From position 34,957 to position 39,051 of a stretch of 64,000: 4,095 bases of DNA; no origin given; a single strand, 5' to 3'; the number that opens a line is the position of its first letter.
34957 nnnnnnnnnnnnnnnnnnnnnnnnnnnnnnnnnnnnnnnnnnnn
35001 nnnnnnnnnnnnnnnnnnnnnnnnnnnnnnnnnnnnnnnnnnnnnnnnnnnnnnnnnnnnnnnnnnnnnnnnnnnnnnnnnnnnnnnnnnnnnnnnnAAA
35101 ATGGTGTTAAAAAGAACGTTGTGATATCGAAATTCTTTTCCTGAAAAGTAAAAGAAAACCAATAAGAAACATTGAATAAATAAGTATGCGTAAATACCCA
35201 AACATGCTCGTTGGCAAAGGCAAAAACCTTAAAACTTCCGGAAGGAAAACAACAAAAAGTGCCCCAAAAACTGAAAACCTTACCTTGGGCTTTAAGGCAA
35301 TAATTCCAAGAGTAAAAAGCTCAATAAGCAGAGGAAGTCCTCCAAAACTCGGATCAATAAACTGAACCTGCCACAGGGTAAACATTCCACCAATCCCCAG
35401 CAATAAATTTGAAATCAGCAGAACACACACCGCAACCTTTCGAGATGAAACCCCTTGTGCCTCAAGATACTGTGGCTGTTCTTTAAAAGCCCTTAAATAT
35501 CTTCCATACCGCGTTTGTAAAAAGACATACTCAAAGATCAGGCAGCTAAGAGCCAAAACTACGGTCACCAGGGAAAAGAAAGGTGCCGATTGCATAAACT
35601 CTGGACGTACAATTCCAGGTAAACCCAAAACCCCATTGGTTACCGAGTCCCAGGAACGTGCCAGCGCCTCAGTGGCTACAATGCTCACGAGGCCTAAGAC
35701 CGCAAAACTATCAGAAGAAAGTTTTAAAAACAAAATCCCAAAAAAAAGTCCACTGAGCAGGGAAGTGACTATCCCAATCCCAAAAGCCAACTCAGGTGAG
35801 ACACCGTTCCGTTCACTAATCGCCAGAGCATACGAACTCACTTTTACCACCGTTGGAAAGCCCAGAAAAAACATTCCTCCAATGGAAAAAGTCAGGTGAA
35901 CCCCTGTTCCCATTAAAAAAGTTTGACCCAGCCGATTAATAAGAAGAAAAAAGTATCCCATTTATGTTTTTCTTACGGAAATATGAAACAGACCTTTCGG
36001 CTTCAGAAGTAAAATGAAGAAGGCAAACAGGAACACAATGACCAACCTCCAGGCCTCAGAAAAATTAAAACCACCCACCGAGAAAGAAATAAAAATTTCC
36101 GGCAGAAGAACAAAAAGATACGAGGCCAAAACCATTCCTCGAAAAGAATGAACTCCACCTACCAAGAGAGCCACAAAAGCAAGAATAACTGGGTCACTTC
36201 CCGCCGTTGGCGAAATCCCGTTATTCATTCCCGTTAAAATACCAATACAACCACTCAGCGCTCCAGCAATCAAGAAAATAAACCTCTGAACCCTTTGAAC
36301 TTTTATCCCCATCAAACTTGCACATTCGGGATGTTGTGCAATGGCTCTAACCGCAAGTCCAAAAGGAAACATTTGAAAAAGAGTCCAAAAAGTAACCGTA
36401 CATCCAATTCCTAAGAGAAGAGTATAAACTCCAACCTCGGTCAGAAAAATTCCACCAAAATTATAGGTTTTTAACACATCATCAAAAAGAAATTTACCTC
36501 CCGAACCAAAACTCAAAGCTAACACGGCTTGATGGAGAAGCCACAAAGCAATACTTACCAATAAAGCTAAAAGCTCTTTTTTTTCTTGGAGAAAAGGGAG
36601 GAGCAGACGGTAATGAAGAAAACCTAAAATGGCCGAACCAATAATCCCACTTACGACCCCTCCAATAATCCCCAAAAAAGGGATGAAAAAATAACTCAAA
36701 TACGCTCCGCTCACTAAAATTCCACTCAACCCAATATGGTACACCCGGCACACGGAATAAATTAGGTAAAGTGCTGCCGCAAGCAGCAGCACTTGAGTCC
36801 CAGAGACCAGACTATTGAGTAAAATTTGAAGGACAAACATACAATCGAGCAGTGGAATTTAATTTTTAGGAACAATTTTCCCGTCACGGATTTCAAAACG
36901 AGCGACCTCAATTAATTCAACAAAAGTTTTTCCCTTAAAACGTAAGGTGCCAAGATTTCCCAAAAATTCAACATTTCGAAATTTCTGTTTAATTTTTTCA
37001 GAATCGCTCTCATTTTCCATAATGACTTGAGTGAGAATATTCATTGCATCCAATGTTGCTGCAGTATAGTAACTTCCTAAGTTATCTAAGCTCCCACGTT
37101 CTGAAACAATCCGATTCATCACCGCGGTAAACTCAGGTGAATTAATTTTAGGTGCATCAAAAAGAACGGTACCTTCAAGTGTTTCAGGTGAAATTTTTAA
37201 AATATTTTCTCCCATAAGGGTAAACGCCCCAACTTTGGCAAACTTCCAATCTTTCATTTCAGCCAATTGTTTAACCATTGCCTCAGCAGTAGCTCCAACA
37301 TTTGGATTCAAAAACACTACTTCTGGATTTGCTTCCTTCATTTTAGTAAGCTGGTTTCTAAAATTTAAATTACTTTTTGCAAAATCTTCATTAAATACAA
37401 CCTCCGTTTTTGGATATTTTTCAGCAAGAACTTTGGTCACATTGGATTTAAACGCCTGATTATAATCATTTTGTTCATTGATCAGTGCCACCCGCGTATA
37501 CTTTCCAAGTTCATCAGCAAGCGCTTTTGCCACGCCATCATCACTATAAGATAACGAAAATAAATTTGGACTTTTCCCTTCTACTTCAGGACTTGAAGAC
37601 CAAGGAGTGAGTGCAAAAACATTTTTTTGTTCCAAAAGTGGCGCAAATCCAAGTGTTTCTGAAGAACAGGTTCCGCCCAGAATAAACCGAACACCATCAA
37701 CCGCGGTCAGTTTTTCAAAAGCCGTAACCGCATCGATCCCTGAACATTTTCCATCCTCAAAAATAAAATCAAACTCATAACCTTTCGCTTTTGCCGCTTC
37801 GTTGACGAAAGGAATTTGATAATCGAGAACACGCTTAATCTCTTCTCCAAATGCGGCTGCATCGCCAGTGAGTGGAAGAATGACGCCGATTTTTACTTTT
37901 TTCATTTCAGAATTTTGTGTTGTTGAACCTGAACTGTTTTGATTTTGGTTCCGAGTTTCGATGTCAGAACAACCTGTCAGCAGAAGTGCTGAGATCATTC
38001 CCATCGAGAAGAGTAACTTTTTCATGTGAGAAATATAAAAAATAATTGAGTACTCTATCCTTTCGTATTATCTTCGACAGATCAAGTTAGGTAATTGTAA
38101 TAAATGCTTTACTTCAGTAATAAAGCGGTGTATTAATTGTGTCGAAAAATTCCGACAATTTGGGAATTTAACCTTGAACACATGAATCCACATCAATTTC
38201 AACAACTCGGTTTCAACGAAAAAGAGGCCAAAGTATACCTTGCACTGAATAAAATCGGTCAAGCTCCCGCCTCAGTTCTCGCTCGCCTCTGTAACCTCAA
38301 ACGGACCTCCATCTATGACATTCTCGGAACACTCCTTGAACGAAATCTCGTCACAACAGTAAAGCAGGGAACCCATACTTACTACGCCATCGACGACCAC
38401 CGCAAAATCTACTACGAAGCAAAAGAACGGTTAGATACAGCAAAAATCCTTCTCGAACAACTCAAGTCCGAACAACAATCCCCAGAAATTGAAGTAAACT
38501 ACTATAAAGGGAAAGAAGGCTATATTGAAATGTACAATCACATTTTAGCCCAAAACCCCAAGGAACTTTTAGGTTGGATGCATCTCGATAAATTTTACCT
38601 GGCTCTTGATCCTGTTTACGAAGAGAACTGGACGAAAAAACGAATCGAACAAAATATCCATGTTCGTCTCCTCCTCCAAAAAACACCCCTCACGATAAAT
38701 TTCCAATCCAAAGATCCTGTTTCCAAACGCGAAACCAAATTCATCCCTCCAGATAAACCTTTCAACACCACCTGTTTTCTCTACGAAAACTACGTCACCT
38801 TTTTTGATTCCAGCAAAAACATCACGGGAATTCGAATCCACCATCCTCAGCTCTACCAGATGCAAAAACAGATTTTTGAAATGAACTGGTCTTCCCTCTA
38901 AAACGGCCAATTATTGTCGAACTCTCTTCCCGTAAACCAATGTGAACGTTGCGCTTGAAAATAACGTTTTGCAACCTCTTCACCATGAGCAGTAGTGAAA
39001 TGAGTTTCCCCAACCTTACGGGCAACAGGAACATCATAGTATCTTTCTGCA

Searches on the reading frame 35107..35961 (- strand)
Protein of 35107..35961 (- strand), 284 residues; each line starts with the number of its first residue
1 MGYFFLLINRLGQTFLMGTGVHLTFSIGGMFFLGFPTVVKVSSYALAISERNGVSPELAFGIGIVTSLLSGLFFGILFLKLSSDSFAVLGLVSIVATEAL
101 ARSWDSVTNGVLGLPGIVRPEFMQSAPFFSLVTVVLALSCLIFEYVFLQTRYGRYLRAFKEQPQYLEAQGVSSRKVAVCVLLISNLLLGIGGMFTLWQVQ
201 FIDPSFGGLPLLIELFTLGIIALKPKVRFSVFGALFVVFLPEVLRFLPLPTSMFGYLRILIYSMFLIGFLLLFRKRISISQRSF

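Call 8: search_protein_families(library=pfam, proteins=[window:35107-35961:-], max_evalue=0.001)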
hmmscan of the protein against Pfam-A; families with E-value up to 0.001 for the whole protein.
window:35107-35961:- (284 aa): 1 family
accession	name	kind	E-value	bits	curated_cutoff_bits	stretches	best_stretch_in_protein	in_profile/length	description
PF02653.21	BPD_transp_2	-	5.7e-23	81.8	26.8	1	10-272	8-266/269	Branched-chain amino acid transport system / permease component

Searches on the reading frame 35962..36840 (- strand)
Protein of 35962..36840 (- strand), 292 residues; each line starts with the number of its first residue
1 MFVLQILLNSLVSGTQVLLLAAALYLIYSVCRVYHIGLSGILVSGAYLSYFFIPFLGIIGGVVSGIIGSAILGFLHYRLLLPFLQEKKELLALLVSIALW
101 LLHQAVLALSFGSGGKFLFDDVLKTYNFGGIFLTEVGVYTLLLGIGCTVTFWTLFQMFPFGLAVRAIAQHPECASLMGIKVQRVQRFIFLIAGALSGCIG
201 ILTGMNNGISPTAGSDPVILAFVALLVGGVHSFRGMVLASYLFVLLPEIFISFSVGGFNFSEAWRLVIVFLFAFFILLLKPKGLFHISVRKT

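Call 9: search_protein_families(library=pfam, proteins=[window:35962-36840:-], max_evalue=0.001)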
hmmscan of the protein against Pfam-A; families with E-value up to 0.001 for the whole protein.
window:35962-36840:- (292 aa): 1 family
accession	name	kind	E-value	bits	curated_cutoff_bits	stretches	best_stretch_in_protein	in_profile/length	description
PF02653.21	BPD_transp_2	-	2.3e-22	79.9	26.8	1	7-272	2-264/269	Branched-chain amino acid transport system / permease component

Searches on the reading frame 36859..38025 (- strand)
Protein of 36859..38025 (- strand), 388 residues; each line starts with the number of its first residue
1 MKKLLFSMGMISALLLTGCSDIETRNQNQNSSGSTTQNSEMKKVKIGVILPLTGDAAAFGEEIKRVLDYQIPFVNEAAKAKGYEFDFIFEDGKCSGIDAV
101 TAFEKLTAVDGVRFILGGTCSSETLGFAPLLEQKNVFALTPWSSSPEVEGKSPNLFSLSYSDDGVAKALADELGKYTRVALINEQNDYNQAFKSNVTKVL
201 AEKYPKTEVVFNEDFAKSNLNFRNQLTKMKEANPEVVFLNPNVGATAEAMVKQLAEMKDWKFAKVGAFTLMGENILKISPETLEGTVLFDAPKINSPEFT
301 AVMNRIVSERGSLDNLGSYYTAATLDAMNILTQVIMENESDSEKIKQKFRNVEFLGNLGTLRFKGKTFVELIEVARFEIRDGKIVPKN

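Call 9: search_protein_families(library=pfam, proteins=[window:36859-38025:-], max_evalue=0.001)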
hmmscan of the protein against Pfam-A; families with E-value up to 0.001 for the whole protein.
window:36859-38025:- (388 aa): 3 families
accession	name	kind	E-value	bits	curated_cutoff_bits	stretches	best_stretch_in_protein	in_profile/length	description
PF13458.12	Peripla_BP_6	-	7.4e-40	138.1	31.7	1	43-365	1-324/343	Periplasmic binding protein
PF01094.35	ANF_receptor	-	7.6e-12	45.4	25.4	1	80-364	20-335/353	Receptor family ligand binding region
PF13433.12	Peripla_BP_5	-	4.4e-09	36.4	27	1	44-365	1-322/363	Periplasmic binding protein domain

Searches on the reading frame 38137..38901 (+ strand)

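Call 9: search_protein_families(library=pfam, proteins=[window:38137-38901:+], max_evalue=0.001)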
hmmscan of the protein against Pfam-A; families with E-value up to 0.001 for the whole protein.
window:38137-38901:+ (254 aa): 1 family
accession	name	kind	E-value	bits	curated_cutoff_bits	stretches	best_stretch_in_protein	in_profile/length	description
PF01978.25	TrmB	-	1.7e-13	50.6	25.6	1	22-86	2-66/68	Sugar-specific transcriptional regulator TrmB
